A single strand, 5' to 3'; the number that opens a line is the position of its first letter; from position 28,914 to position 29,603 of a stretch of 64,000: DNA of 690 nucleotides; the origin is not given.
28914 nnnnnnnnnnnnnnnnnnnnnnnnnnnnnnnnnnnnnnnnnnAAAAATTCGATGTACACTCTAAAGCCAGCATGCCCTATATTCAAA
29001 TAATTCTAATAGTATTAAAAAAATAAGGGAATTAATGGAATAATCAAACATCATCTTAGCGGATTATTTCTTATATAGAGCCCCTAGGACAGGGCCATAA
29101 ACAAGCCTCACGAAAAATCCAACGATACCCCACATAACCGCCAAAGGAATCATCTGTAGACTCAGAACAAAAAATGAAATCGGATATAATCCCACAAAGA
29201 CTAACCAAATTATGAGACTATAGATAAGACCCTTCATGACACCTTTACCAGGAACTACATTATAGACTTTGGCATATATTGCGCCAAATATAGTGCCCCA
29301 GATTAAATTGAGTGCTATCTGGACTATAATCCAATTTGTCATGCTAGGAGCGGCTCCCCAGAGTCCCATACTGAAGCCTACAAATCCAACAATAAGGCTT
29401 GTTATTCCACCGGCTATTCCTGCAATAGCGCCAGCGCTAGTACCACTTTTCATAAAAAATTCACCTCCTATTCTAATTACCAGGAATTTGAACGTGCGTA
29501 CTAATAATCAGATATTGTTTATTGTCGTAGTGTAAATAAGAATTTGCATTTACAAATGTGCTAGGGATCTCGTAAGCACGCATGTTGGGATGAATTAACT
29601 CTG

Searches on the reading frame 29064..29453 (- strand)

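Call 6: search_protein_families(library=pfam, proteins=[window:29064-29453:-], max_evalue=1)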
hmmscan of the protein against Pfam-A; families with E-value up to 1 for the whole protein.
window:29064-29453:- (129 aa): 3 families
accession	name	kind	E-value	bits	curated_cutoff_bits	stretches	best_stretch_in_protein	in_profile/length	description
PF20587.3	DUF6789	-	0.027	15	27.1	1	26-128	25-134/144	Family of unknown function (DUF6789)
PF07274.17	DUF1440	-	0.11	12.9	34.7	1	44-104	55-116/135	Protein of unknown function (DUF1440)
PF03302.18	VSP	-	0.32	10.2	31.4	1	2-28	361-387/397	Giardia variant-specific surface protein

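Call 10: search_protein_families(library=ncbifam, proteins=[window:29064-29453:-], max_evalue=1)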
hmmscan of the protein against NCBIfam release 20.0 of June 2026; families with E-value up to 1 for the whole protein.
window:29064-29453:- (129 aa): 0 families

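Call 70: search_protein_families(library=padloc, proteins=[window:29064-29453:-], max_evalue=1)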
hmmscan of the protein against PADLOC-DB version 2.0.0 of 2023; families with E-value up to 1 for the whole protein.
window:29064-29453:- (129 aa): 0 families

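Call 71: search_protein_families(library=phrogs, proteins=[window:29064-29453:-], max_evalue=1)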
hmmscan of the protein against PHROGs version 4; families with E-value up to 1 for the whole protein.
window:29064-29453:- (129 aa): 1 family
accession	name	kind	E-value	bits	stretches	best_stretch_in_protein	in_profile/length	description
phrog_26296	-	unknown function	0.49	11.4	1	65-90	56-81/89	-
